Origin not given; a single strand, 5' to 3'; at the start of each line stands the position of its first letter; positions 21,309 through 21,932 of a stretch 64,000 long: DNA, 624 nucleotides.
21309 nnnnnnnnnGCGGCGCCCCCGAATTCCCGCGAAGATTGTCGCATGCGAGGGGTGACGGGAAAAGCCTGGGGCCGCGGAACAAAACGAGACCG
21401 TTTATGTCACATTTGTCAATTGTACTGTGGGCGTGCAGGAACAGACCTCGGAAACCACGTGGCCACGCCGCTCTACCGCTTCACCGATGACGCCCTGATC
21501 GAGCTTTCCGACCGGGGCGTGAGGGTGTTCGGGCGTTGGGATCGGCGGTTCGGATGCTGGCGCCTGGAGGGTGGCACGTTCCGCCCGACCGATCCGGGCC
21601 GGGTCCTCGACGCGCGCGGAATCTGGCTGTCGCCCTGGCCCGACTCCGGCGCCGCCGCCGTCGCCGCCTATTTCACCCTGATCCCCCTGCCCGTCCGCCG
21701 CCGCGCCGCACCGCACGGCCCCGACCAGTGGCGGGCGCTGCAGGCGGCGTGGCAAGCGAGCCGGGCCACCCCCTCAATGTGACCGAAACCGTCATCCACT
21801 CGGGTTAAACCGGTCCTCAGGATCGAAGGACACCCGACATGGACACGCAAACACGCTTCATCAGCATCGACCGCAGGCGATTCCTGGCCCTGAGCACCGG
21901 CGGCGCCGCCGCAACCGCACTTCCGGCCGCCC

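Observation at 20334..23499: WYL-regulator-linked operon: Trp-rich unknown / Tat-signal HIRAN / zinc ribbon / ADP-ribosylglycohydrolase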

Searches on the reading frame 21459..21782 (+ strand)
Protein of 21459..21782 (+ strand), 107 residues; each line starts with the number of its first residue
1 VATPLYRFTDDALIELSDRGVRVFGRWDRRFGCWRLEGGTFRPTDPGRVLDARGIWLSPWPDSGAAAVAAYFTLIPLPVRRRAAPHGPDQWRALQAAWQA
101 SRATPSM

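Call 5: search_protein_families(library=pfam, proteins=[window:21459-21782:+], max_evalue=0.01)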
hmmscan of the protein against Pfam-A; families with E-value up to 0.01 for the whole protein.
window:21459-21782:+ (107 aa): 0 families

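Call 7: search_protein_families(library=ncbifam, proteins=[window:21459-21782:+], max_evalue=0.01)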
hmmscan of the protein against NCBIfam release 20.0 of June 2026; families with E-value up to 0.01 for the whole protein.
window:21459-21782:+ (107 aa): 0 families

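Call 8: search_protein_families(library=padloc, proteins=[window:21459-21782:+], max_evalue=0.01)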
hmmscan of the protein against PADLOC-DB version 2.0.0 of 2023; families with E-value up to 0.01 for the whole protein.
window:21459-21782:+ (107 aa): 0 families

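Call 23: find_homologous_proteins(query=A2, max_evalue=0.01)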
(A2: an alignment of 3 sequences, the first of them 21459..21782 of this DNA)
Query A2 (3 sequences) (107 aa, profile of the alignment): 17 proteins with E <= 0.01 among 703 candidates.
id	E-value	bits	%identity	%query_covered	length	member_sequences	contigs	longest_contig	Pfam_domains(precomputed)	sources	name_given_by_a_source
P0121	2.6e-58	212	97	100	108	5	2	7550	-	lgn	-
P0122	1.5e-47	178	51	74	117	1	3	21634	-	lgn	-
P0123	4.1e-41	157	74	95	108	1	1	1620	-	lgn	-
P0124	3.2e-36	141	47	76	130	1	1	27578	-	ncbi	-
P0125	1.0e-32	130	61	91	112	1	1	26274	-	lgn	-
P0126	4.1e-31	125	60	94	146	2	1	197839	-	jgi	-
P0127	3.2e-27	112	55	94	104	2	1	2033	-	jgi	-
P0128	5.0e-27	111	47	92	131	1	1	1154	-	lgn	-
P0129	8.8e-27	111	49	88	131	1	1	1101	-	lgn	-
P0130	1.8e-26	110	49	89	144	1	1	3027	-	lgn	-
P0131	5.5e-26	108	47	90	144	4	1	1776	-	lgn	-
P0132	5.8e-25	105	45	90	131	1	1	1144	-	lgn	-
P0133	9.7e-25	104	44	96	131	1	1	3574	-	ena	-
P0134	2.3e-24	103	48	88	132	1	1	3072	-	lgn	-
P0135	2.6e-24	103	48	90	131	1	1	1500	-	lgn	-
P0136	3.1e-24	102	45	89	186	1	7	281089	-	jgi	jgi:hypothetical protein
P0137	7.5e-23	98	46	92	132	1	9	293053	-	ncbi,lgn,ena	-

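Call 24: find_encoding_contigs(protein=P0124, flank=6000, max_places=2)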
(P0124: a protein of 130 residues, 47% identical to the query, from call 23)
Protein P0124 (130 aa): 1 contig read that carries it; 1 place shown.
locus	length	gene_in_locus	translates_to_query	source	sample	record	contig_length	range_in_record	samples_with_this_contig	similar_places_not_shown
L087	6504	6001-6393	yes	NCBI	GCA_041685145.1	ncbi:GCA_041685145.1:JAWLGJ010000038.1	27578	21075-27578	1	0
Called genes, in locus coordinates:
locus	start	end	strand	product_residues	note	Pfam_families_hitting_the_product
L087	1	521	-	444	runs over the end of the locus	PF05694:SBP56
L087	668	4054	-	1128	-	PF03704:BTAD, PF13424:TPR_12 (faint), PF10923:BrxC_BrxD (faint), PF13191:AAA_16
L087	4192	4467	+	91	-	PF06568:YjiS-like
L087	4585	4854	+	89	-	-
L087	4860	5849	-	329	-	PF13280:WYL, PF25583:WCX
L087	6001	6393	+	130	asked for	-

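Call 25: find_encoding_contigs(protein=P0125, flank=6000, max_places=2)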
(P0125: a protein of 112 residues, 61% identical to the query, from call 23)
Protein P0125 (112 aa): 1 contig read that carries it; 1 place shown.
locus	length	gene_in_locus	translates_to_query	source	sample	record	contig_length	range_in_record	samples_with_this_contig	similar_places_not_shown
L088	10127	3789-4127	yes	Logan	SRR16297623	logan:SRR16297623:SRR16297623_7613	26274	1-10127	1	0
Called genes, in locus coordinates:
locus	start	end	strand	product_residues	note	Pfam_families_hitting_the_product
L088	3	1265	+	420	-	?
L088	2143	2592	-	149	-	-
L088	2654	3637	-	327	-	PF13280:WYL, PF25583:WCX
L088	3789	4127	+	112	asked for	-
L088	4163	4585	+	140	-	PF08797:HIRAN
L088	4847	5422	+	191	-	PF00027:cNMP_binding, PF13545:HTH_Crp_2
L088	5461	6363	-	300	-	PF13442:Cytochrome_CBB3 (weak), PF14495:Cytochrom_C550 (faint), PF00034:Cytochrom_C (weak), PF13442:Cytochrome_CBB3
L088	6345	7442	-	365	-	PF13442:Cytochrome_CBB3, PF00034:Cytochrom_C, PF13442:Cytochrome_CBB3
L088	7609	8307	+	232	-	PF22113:Mtrc-MtrF_II-IV_dom (faint), PF14522:Cytochrome_C7 (faint), PF14537:Cytochrom_c3_2 (faint), PF24734:DUF7685 (faint), PF09699:Paired_CXXCH_1 (weak)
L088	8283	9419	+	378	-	PF13360:PQQ_2 (faint), PF25021:TEN_NHL (faint), PF01436:NHL (faint), PF08450:SGL (faint), PF17170:DUF5128 (weak), PF06739:SBBP (faint), PF17170:DUF5128 (weak)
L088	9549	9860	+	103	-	PF00034:Cytochrom_C (faint), PF13442:Cytochrome_CBB3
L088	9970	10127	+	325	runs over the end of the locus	PF07494:Reg_prop (faint)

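Call 26: find_encoding_contigs(protein=P0126, flank=6000, max_places=2)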
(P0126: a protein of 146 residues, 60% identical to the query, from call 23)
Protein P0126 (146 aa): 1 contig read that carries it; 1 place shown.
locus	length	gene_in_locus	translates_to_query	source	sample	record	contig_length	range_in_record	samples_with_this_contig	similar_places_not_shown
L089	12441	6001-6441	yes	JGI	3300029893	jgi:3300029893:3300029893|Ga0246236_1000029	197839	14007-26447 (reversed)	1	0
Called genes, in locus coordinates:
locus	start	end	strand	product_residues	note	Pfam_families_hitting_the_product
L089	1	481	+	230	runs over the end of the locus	-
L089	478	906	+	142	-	PF18478:PIN_10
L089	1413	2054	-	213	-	-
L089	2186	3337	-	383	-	-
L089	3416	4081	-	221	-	PF00196:GerE (weak)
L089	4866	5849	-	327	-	PF13280:WYL, PF25583:WCX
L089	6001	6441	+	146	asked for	-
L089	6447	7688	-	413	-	-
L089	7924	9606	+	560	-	PF00078:RVT_1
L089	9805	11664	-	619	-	PF03235:GmrSD_N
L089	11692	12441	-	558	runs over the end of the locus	PF01420:Methylase_S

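Call 27: find_encoding_contigs(protein=P0137, flank=6000, max_places=2)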
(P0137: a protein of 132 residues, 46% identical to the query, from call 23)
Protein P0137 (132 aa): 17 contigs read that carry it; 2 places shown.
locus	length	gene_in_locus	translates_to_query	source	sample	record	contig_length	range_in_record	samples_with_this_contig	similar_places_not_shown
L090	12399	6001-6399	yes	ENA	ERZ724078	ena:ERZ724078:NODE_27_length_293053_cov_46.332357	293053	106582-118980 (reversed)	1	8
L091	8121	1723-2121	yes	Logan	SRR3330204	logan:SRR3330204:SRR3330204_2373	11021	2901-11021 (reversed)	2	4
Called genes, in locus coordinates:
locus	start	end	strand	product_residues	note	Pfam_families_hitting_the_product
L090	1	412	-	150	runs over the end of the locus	-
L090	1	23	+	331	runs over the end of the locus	PF01339:CheB_methylest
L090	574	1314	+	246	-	-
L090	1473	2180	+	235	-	PF00027:cNMP_binding, PF13545:HTH_Crp_2, PF13338:AbiEi_4 (weak), PF00325:Crp (faint)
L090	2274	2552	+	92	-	-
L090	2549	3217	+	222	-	-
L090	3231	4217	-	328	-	PF13280:WYL, PF25583:WCX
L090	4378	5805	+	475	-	PF08797:HIRAN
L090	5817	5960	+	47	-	-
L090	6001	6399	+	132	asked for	-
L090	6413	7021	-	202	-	PF13328:HD_4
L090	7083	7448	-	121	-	PF05901:Excalibur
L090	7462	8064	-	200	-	PF11860:Muramidase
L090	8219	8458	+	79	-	-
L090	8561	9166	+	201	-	PF03330:DPBB_1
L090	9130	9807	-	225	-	PF03781:FGE-sulfatase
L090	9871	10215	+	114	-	-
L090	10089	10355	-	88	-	-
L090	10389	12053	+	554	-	PF00496:SBP_bac_5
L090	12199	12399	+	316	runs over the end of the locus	PF00528:BPD_transp_1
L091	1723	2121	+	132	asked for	-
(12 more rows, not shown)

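Call 51: predict_structure(alignment_id=A4)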
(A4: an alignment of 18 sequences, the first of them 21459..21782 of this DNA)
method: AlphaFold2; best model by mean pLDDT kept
length: 107 residues; sequences in the alignment: 18
mean_pLDDT: 87.4   pTM: 0.78
mean pLDDT of the five models: 87.4, 87.4, 86.2, 85.9, 78.9
residues with pLDDT >= 90: 64; 70-90: 33; 50-70: 9; < 50: 1
segments of 3 or more residues with pLDDT < 50: none
pLDDT, mean of each block of 10 residues (from residue 1): 83 91 93 95 91 78 80 91 92 93 66
secondary structure, 60 per line:
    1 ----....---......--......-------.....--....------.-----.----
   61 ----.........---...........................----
elements in order: E5-8 E12-17 E20-25 E33-37 E40-43 H65-73 H77-103

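Call 57: fold_search(model_id=the predicted structure, library=pdb)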
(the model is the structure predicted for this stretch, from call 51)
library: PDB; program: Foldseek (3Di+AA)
matches with E <= 10: 189; with E <= 0.001: 0
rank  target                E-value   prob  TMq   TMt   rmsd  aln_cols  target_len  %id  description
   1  6n45_A                3.2e-01  0.15  0.26  0.15  12.7       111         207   15  Crystal structure of the cryptic polo box domain of human activated Plk4 variant 1 (released 2019-09-04)
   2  3lxq_A                5.4e-01  0.18  0.26  0.08  11.5       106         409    8  The Crystal Structure of a Protein in the Alkaline Phosphatase Superfamily from Vibrio parahaemolyticus to 1.95A (released 2010-03-09)
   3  4bhm_A                1.1e+00  0.05  0.17  0.21  10.5       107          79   13  The crystal structure of MoSub1-DNA complex reveals a novel DNA binding mode (released 2014-04-23)
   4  2r4i_B                2.1e+00  0.04  0.14  0.12  11.9        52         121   13  CRYSTAL STRUCTURE OF A NTF2-LIKE PROTEIN (CHU_1428) FROM CYTOPHAGA HUTCHINSONII ATCC 33406 AT 1.60 A RESOLUTION (released 2007-10-02)
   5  9ujn_D                2.1e+00  0.02  0.16  0.03  13.1       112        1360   12  CryoEM structure of the T.thermophilus transcription initiation complex bound to ATP-C, -1 dC in the template DNA stra (released 2025-10-22)
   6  4lp1_A                2.3e+00  0.14  0.23  0.24  10.5        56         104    9  Crystal structure of CyaY protein from Psychromonas ingrahamii in complex with Eu(III) (released 2014-07-16)
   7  9ukt_D                2.3e+00  0.02  0.17  0.03  11.8       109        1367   11  CryoEM structure of the T.thermophilus transcription initiation complex bound to Gp4A-C-U and CTP, -1 dC in the templa (released 2025-10-22)
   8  4ozu                  2.4e+00  0.06  0.18  0.06   7.0        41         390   22  Crystal Structure of WD40 domain from Toxoplasma gondii coronin (released 2014-08-20)
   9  4hs5_A                2.6e+00  0.14  0.23  0.24   9.7        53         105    9  Frataxin from Psychromonas ingrahamii as a model to study stability modulation within CyaY protein family (released 2013-03-13)
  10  3u9s_I                2.6e+00  0.11  0.19  0.05   5.7        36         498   22  Crystal structure of P. aeruginosa 3-methylcrotonyl-CoA carboxylase (MCC) 750 kD holoenzyme, CoA complex (released 2011-12-14)
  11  5mu3_B                2.8e+00  0.16  0.20  0.13   8.9        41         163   10  Crystal structure of Ctf19-Mcm21 kinetochore assembly bound with Ctf19-Mcm21 binding motif of central kinetochore subu (released 2017-11-01)
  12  7vp2_A                2.8e+00  0.07  0.25  0.30  13.4        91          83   11  Structure of a transcription factor and DNA complex (released 2022-10-19)
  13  7s69_A                3.1e+00  0.10  0.23  0.15   7.4        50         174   20  N-acetylglucosamine-1-phosphotransferase (GNPT) gamma subunit (GNPTG), from clawed frog (released 2022-05-25)
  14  9ult_D                3.1e+00  0.02  0.17  0.03  12.3       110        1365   11  CryoEM structure of the T.thermophilus transcription initiation complex bound to Up4A-C and UTP, -1 dA in the template (released 2025-10-22)
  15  6x1q_A                3.3e+00  0.14  0.31  0.04   9.5        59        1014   14  1.8 Angstrom resolution structure of b-galactosidase with a 200 kV cryoARM electron microscope (released 2020-07-01)
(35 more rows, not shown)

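Call 66: search_protein_families(library=pfam, alignment_id=A4, max_evalue=10)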
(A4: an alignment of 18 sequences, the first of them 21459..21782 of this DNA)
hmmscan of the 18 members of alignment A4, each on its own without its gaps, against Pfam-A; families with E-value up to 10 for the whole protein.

A. member 1, window:21459-21782:+ (107 aa): 0 families

B. families by the number of members that match (of 18 scanned): 3 families
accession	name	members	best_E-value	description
PF18974.5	DUF5710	1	0.0016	Domain of unknown function (DUF5710)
PF02954.25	HTH_8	1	0.15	Bacterial regulatory protein, Fis family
PF10623.15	PilI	1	0.19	Plasmid conjugative transfer protein PilI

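Call 67: search_protein_families(library=pfam, proteins=[L090:4378-5805:+, L089:6447-7688:-], max_evalue=0.01)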
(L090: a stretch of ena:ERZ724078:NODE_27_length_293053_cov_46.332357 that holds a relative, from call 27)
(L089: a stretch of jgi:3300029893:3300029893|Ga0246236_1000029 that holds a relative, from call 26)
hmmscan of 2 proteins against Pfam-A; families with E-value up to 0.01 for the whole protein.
L090:4378-5805:+ (475 aa): 2 families
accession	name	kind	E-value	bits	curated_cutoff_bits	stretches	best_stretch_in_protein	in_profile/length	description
PF08797.16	HIRAN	-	1.3e-13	51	24.7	1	379-448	4-70/96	HIRAN domain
PF14284.11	PcfJ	-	0.00016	21.9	25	1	293-349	76-135/147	PcfJ-like protein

L089:6447-7688:- (413 aa): 0 families

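Call 75: fold_search(model_id=the predicted structure, library=viral)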
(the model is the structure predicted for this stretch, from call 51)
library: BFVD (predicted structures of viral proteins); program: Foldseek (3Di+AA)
matches with E <= 10: 540; with E <= 0.001: 0
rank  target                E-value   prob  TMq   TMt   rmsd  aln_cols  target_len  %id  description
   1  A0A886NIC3            2.7e-01  0.28  0.31  0.27  13.1       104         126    9  (no name in the UniProt tables at hand)
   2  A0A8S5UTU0            2.8e-01  0.44  0.29  0.33  11.7        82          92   13  Uncharacterized protein [Myoviridae sp. ctYA416]
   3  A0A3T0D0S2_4          3.2e-01  0.13  0.21  0.02  16.1       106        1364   11  (no name in the UniProt tables at hand)
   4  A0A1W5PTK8            3.4e-01  0.82  0.31  0.48   3.2        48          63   31  (no name in the UniProt tables at hand)
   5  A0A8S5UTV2            4.1e-01  0.33  0.29  0.17  11.5        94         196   13  Uncharacterized protein [Myoviridae sp. ctYA416]
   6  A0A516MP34            4.7e-01  0.41  0.23  0.40   4.2        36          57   17  (no name in the UniProt tables at hand)
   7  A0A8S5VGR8            6.4e-01  0.08  0.22  0.13  12.7       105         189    8  Uncharacterized protein [Myoviridae sp. ctkfK18]
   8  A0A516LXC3            7.8e-01  0.33  0.29  0.24   4.0        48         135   12  (no name in the UniProt tables at hand)
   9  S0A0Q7                7.8e-01  0.13  0.24  0.34  12.1        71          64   10  (no name in the UniProt tables at hand)
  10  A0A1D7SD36            7.8e-01  0.12  0.22  0.30  11.4        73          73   15  Uncharacterized protein [Cyanophage S-RIM44]
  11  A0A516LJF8            7.8e-01  0.11  0.29  0.24  14.8       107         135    8  (no name in the UniProt tables at hand)
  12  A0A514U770            8.3e-01  0.60  0.31  0.33   2.9        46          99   13  Uncharacterized protein [Listeria phage LP-031]
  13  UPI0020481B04         8.3e-01  0.07  0.20  0.06  19.0        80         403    6  (no name look-up for this kind of identifier)
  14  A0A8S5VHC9            8.8e-01  0.23  0.28  0.05  13.8        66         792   11  Uncharacterized protein [Siphoviridae sp. ctNxi14]
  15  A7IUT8                8.8e-01  0.21  0.23  0.13   7.6        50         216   14  Uncharacterized protein m558R [Paramecium bursaria Chlorella virus MT325]
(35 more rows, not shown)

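Call 83: find_encoding_contigs(protein=P0123, flank=3000, max_places=2)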
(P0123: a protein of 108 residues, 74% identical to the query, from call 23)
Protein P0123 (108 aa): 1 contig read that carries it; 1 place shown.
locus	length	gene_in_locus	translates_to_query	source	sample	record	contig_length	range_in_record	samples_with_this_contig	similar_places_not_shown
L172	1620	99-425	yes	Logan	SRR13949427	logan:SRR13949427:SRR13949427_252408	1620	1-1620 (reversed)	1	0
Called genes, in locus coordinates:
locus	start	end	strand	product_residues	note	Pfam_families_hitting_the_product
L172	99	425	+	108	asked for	-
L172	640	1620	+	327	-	?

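Call 84: find_encoding_contigs(protein=P0127, flank=3000, max_places=2)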
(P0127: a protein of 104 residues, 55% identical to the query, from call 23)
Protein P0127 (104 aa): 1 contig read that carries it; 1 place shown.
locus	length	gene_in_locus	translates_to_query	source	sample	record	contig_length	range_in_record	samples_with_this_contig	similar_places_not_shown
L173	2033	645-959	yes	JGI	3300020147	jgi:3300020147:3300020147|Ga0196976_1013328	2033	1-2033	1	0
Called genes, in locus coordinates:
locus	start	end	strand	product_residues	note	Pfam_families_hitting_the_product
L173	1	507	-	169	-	?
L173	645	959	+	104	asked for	-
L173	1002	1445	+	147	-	PF08797:HIRAN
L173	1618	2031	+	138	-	?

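Call 93: search_dna_similar(query=window:21459-21782:+, collection=plasmids, mode=protein, max_evalue=0.001, max_rows=20)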
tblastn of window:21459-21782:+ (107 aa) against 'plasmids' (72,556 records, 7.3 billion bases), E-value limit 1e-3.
No match.

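Call 94: search_dna_similar(query=window:21459-21782:+, collection=phages, mode=protein, max_evalue=0.001, max_rows=10)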
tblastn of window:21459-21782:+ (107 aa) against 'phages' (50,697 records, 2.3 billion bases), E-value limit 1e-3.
No match.

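Call 95: find_related_loci(query=A4, collection=viral_contigs, flank=5000)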
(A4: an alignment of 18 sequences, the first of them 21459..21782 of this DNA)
Query A4 (107 aa) in viral_contigs; peptide patterns used: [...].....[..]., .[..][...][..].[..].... (x = any residue, [..] = any of these).
19 stretches matched a pattern, but none encodes a relative of the query by tblastn (E <= 1e-3).

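Call 98: search_protein_families(library=padloc, proteins=[L090:4378-5805:+, L089:6447-7688:-], max_evalue=0.001)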
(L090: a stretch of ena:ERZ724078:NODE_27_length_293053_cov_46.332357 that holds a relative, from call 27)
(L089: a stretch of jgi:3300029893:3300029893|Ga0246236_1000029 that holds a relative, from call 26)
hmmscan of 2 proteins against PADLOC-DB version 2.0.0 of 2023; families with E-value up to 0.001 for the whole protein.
L090:4378-5805:+ (475 aa): 5 families
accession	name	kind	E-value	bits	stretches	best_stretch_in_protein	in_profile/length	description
PDLC04352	PDC-M03B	-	1.2e-12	46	1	378-453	133-208/250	-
PDLC04347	PDC-M03B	-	1.3e-11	42.6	1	385-458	134-209/245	-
PDLC04349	PDC-M03B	-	1.9e-08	32.2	1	382-456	133-212/232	-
PDLC04348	PDC-M03B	-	3.1e-06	25.1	1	384-457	135-211/248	-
PDLC04351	PDC-M03B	-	1.5e-05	22.7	1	391-438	144-193/255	-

L089:6447-7688:- (413 aa): 1 family
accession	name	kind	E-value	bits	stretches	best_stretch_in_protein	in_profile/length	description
PDLC03854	LmuA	-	0.00013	19.2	1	301-352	206-266/345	-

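Call 99: find_encoding_contigs(protein=P0136, flank=5000, max_places=3)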
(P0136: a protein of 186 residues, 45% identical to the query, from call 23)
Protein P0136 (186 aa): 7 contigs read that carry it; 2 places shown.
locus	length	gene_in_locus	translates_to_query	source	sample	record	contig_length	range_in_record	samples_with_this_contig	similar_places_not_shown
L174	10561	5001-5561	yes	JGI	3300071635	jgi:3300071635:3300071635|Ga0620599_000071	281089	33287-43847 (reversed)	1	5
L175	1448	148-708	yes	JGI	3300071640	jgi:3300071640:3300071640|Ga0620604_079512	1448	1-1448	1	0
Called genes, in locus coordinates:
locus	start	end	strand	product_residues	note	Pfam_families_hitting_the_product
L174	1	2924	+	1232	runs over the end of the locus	PF02463:SMC_N, PF13476:AAA_23, PF13555:AAA_29 (weak), PF13558:SbcC_Walker_B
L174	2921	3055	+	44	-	-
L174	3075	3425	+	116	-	PF09983:JetD_C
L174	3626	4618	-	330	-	PF13280:WYL, PF25583:WCX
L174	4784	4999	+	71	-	PF08797:HIRAN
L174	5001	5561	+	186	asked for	-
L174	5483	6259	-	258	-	PF10127:RlaP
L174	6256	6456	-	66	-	-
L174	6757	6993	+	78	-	-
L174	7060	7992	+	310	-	PF01073:3Beta_HSD, PF01370:Epimerase, PF04321:RmlD_sub_bind, PF16363:GDP_Man_Dehyd, PF02719:Polysacc_synt_2, PF07993:NAD_binding_4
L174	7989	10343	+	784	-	PF13439:Glyco_transf_4, PF20706:GT4-conflict (weak), PF00534:Glycos_transf_1, PF13692:Glyco_trans_1_4, PF04055:Radical_SAM, PF13186:SPASM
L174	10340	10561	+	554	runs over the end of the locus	PF14903:WG_beta_rep (faint), PF08100:Dimerisation (weak), PF00891:Methyltransf_2, PF13489:Methyltransf_23 (weak), PF08242:Methyltransf_12 (weak)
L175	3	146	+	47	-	?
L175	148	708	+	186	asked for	-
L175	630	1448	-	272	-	?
